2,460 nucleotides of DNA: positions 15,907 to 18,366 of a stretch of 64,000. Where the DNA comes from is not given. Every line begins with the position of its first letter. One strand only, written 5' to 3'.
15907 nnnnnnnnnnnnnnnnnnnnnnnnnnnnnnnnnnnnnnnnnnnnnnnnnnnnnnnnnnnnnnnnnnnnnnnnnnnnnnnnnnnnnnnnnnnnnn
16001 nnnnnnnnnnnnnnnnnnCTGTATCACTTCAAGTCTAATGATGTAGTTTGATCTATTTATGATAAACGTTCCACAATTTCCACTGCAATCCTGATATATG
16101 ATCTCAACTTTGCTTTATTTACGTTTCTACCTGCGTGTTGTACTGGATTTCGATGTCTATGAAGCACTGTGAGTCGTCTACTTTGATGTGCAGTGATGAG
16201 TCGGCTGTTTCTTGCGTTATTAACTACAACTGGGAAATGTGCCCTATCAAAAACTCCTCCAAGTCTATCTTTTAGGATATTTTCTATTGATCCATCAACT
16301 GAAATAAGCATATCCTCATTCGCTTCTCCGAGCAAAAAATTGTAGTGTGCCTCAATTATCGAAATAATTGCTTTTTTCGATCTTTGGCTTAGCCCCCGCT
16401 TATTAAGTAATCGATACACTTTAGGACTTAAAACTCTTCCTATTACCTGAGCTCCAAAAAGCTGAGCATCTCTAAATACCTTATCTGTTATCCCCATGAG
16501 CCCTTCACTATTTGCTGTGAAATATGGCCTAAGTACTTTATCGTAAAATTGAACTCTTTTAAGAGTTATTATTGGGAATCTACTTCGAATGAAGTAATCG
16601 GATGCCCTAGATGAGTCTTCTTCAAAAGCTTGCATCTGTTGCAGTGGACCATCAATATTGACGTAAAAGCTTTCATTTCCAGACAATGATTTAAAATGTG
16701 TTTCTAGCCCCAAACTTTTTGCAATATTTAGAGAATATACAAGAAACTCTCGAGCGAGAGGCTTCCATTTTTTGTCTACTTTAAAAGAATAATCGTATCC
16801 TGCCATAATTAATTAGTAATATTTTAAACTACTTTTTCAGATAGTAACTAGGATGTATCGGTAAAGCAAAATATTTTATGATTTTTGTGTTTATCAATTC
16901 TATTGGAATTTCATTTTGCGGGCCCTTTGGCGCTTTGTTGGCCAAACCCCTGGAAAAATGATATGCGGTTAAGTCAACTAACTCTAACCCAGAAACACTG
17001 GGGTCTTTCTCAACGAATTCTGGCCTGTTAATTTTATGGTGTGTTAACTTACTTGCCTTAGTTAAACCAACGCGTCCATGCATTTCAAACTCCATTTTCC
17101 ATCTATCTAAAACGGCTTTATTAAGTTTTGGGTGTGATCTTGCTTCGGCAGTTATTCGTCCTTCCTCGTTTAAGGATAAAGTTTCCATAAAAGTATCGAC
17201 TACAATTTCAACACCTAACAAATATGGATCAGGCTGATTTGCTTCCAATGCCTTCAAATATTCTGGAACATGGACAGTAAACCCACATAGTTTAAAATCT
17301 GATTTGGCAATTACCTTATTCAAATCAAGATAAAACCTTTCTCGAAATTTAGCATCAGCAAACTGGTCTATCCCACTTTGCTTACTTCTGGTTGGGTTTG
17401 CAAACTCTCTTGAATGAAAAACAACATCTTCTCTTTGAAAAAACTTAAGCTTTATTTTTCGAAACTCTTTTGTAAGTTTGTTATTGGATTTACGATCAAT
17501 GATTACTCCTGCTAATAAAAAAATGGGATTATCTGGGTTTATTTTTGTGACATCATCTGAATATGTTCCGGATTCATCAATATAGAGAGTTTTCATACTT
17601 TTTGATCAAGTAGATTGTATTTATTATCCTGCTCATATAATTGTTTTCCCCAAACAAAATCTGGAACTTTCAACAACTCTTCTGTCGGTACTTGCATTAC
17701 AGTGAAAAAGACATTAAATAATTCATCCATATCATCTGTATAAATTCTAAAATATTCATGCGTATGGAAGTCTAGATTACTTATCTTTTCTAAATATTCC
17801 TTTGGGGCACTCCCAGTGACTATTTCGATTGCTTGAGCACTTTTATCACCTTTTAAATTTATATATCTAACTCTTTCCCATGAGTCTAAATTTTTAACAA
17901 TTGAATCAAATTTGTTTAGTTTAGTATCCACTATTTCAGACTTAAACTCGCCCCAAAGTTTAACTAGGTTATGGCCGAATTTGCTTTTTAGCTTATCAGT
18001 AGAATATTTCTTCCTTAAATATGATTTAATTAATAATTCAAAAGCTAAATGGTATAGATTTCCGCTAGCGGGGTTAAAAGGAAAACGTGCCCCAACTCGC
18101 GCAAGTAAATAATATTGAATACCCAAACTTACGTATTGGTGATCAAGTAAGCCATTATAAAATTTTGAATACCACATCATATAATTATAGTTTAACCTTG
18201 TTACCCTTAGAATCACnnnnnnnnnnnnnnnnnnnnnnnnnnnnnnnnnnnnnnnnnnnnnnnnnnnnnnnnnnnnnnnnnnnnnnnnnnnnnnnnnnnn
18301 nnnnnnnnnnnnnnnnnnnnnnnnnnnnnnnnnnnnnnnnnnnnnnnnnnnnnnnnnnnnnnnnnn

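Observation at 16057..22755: LexA-headed 8-gene operon with a CD-NTase/SMODS-like nucleotidyltransferase, a SEC-C protein, a multi-Zn-ribbon protein and DUF3800: candidate novel signalling-type defense system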

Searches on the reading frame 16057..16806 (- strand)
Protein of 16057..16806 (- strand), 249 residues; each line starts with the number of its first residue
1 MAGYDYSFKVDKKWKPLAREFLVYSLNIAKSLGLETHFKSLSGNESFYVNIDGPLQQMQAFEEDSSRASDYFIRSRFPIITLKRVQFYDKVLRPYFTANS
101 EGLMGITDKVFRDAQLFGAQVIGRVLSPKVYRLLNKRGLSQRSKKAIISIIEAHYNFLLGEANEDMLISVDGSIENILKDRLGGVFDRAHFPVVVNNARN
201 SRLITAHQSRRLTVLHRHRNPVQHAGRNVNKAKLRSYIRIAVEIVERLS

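Call 3: search_protein_families(library=pfam, proteins=[window:16057-16806:-], max_evalue=0.1)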
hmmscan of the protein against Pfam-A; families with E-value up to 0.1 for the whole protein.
window:16057-16806:- (249 aa): 0 families

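Call 4: search_protein_families(library=padloc, proteins=[window:16057-16806:-], max_evalue=0.1)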
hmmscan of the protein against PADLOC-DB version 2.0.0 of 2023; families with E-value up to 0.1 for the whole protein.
window:16057-16806:- (249 aa): 1 family
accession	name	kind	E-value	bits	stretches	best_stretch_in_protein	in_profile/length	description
PDLC02207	MzaE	-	0.0075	12.8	0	55-108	303-356/598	-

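Call 8: search_protein_families(library=phrogs, proteins=[window:16057-16806:-], max_evalue=0.01)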
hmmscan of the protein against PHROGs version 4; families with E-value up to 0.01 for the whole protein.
window:16057-16806:- (249 aa): 0 families

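Call 10: search_protein_families(library=ncbifam, proteins=[window:16057-16806:-], max_evalue=0.01)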
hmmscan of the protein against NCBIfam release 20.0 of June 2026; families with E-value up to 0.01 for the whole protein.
window:16057-16806:- (249 aa): 0 families

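Call 43: find_related_loci(query=window:16057-16806:-, collection=viral_contigs, flank=8000)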
Query window:16057-16806:- (249 aa) in viral_contigs; peptide patterns used: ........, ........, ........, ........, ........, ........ (x = any residue, [..] = any of these).
3 stretches matched a pattern, but none encodes a relative of the query by tblastn (E <= 1e-3).

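Call 71: search_solved_structures(query=window:16057-16806:-, max_evalue=5)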
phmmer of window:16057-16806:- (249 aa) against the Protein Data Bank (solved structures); distinct sequences matched with E-value up to 5: 0.

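Call 91: search_protein_representatives(protein=window:16057-16806:-)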
Query: 249 residues. Proteins with E-value up to 0.001 (for the whole library): 38; up to 1e-10: 17; up to 1e-30: 1. The best 38 are listed.
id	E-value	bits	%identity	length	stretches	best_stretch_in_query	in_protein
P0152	3.4e-96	337.7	61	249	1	1-248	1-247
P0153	6.7e-19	84.7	31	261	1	1-246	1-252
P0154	5.0e-18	81.9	32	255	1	1-245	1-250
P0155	1.2e-16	77.4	29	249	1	1-239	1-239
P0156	1.5e-16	77.1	28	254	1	1-248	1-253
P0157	4.0e-16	75.7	31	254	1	1-235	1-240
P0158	7.4e-16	74.8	34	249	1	1-247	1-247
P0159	8.7e-16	74.6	28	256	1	1-247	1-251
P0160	1.4e-15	73.9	31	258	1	1-248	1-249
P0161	1.1e-14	71.0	30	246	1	1-231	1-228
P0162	1.5e-14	70.5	30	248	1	1-238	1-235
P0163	6.3e-14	68.5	30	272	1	1-247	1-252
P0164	6.6e-14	68.4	26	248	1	1-244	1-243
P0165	3.0e-12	63.0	27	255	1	1-242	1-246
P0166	4.3e-12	62.5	28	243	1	19-245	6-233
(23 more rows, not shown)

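Call 93: search_protein_families(library=pfam, alignment_id=A5, max_evalue=0.05)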
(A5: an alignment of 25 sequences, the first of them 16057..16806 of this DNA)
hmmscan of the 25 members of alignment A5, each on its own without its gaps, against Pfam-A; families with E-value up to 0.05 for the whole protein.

A. member 1, window:16057-16806:- (249 aa): 0 families

B. families by the number of members that match (of 25 scanned): 6 families
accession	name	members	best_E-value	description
PF13643.11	DUF4145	2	0.00037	Domain of unknown function (DUF4145)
PF07651.22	ANTH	1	0.008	ANTH domain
PF08518.16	GIT_SHD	1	0.027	Spa2 homology domain (SHD) of GIT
PF14825.11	CFAP77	1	0.036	Cilia- and flagella-associated protein 77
PF23203.1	KIF21A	1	0.038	KIF21A-like domain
PF25153.1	TPR_AP5Z1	1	0.039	AP-5 complex subunit zeta-1, TPR repeats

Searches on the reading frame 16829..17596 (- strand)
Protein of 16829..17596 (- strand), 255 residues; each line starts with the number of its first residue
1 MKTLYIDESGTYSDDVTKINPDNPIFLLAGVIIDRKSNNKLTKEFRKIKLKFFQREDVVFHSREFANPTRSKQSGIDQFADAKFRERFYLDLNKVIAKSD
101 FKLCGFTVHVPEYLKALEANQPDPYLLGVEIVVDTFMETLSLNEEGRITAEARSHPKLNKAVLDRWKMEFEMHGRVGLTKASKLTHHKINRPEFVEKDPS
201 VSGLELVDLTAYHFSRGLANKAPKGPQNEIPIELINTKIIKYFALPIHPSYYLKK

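Call 3: search_protein_families(library=pfam, proteins=[window:16829-17596:-], max_evalue=0.1)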
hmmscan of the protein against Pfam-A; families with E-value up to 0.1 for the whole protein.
window:16829-17596:- (255 aa): 1 family
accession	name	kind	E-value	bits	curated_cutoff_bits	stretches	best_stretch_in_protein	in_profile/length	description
PF12686.12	DUF3800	-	2.3e-11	45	21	1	4-216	2-148/149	Protein of unknown function (DUF3800)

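Call 4: search_protein_families(library=padloc, proteins=[window:16829-17596:-], max_evalue=0.1)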
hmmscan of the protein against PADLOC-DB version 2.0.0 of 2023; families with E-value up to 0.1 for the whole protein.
window:16829-17596:- (255 aa): 0 families

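Call 8: search_protein_families(library=phrogs, proteins=[window:16829-17596:-], max_evalue=0.01)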
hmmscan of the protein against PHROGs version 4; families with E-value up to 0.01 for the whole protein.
window:16829-17596:- (255 aa): 0 families

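Call 10: search_protein_families(library=ncbifam, proteins=[window:16829-17596:-], max_evalue=0.01)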
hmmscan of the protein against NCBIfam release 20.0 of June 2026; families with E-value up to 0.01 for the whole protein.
window:16829-17596:- (255 aa): 0 families

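Call 31: find_homologous_proteins(query=window:16829-17596:-)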
Query window:16829-17596:- (255 aa): 11 proteins with E <= 0.001 among 719 candidates.
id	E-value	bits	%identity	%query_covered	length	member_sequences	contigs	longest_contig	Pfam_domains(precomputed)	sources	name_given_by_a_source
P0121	1.5e-138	478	82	100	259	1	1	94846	PF12686.13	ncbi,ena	-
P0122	4.9e-138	477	80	100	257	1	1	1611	PF12686.13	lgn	-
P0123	9.6e-137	472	82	100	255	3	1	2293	PF12686.13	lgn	-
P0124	1.3e-135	469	80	100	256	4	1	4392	PF12686.13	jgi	-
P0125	5.1e-134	463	80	100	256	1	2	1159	PF12686.13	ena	-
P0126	7.8e-132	456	77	100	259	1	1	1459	PF12686.13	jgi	-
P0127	5.0e-131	454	81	97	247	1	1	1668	PF12686.13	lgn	-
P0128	4.5e-129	447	75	100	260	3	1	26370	PF12686.13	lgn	-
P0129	1.4e-102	360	62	100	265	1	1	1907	PF12686.13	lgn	-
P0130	2.0e-93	331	58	99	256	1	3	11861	PF12686.13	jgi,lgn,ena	-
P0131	1.0e-90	322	58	99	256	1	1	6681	PF12686.13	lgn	-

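Call 32: find_encoding_contigs(protein=P0121, flank=9000, max_places=2)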
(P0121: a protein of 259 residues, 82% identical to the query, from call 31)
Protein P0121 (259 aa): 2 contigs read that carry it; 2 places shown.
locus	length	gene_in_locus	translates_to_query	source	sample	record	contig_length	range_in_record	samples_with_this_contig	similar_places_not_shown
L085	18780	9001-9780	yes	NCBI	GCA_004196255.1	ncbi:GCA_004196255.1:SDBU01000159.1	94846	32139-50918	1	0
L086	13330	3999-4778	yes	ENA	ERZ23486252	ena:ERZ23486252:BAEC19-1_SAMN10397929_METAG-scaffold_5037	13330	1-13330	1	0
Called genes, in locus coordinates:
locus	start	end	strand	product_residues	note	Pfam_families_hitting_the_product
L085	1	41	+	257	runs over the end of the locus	-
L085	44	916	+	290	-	PF01939:NucS_C (faint)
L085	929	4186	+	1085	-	PF07693:KAP_NTPase, PF24883:NPHP3_N (faint)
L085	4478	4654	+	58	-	-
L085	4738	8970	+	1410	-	-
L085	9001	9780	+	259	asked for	PF12686:DUF3800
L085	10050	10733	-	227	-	-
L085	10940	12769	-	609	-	PF00009:GTP_EFTU, PF01926:MMR_HSR1 (weak), PF22042:EF-G_D2, PF03144:GTP_EFTU_D2, PF00679:EFG_C, PF21018:BipA_C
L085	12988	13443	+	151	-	-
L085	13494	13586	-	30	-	-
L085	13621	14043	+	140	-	PF00293:NUDIX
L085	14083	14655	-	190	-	-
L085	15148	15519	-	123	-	-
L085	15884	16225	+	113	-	-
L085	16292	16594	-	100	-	-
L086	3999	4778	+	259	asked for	PF12686:DUF3800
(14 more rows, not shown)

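Call 33: find_encoding_contigs(protein=P0128, flank=9000, max_places=2)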
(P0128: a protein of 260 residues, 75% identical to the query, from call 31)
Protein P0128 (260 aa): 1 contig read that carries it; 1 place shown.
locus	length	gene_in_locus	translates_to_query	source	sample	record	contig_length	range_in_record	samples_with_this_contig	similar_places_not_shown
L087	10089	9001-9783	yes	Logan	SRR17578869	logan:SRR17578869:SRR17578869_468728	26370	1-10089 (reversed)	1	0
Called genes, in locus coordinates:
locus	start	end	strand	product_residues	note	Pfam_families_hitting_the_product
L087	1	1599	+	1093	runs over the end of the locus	PF13091:PLDc_2, PF00270:DEAD (faint), PF04851:ResIII (faint), PF00176:SNF2-rel_dom, PF00271:Helicase_C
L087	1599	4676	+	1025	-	PF25120:DUF7814 (faint), PF20473:MmeI_Mtase (faint), PF01170:UPF0020 (faint), PF07669:Eco57I, PF02384:N6_Mtase, PF12950:TaqI_C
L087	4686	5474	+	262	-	PF12686:DUF3800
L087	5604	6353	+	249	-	PF12705:PDDEXK_1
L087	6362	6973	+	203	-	-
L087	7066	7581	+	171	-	PF04471:Mrr_cat, PF22722:NA-iREase1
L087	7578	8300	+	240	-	-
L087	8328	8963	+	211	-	-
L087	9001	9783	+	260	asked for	PF12686:DUF3800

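Call 34: find_encoding_contigs(protein=P0130, flank=9000, max_places=3)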
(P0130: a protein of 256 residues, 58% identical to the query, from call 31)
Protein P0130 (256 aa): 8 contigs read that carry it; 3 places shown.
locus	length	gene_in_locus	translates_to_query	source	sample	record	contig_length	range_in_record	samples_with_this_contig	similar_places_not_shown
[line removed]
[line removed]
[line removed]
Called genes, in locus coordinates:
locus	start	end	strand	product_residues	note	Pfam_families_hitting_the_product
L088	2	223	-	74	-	?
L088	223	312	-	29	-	PF11126:Phage_DsbA (weak)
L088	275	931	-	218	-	PF13651:EcoRI_methylase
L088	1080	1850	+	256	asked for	PF12686:DUF3800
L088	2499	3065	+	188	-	PF13274:SocA_Panacea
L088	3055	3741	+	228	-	PF02661:Fic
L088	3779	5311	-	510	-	-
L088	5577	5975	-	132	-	-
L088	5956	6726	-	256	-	PF01381:HTH_3, PF13443:HTH_26 (weak), PF13560:HTH_31, PF13274:SocA_Panacea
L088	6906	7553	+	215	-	PF04240:Caroten_synth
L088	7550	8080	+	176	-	PF01396:Zn_ribbon_Top1 (faint), PF03119:DNA_ligase_ZBD (faint), PF06677:Auto_anti-p27 (faint), PF13248:Zn_ribbon_3 (faint)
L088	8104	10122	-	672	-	PF13205:Big_5, PF13529:Peptidase_C39_2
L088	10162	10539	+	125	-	PF01796:OB_ChsH2_C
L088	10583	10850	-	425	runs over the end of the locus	?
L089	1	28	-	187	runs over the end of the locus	PF01966:HD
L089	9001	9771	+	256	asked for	PF12686:DUF3800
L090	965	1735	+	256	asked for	PF12686:DUF3800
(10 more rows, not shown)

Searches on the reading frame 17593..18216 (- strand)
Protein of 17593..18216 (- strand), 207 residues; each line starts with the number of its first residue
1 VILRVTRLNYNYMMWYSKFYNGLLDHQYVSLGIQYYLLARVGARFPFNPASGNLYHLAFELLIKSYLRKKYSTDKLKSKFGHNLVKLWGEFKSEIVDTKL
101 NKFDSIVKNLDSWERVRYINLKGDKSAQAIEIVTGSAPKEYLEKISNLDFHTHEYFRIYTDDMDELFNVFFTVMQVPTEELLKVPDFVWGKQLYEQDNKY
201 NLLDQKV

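Call 3: search_protein_families(library=pfam, proteins=[window:17593-18216:-], max_evalue=0.1)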
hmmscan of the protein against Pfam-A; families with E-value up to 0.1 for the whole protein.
window:17593-18216:- (207 aa): 2 families
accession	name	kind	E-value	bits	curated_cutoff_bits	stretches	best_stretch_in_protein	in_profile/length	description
PF05168.19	HEPN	-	0.073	13.7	22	0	52-122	28-93/117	HEPN domain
PF19786.4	DUF6270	-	0.09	13.1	27.5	0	69-171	40-140/222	Family of unknown function (DUF6270)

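Call 4: search_protein_families(library=padloc, proteins=[window:17593-18216:-], max_evalue=0.1)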
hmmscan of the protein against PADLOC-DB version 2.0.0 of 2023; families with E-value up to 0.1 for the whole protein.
window:17593-18216:- (207 aa): 0 families

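Call 8: search_protein_families(library=phrogs, proteins=[window:17593-18216:-], max_evalue=0.01)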
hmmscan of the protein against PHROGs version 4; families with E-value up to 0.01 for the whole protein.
window:17593-18216:- (207 aa): 0 families

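Call 10: search_protein_families(library=ncbifam, proteins=[window:17593-18216:-], max_evalue=0.01)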
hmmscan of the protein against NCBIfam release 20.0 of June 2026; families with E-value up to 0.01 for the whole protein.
window:17593-18216:- (207 aa): 0 families

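Call 44: find_related_loci(query=window:17593-18180:-, collection=viral_contigs, flank=8000)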
Query window:17593-18180:- (195 aa) in viral_contigs; peptide patterns used: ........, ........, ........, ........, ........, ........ (x = any residue, [..] = any of these).
5 stretches matched a pattern, but none encodes a relative of the query by tblastn (E <= 1e-3).

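Call 70: search_solved_structures(query=window:17593-18216:-, max_evalue=5)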
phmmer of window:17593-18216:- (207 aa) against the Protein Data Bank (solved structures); distinct sequences matched with E-value up to 5: 0.
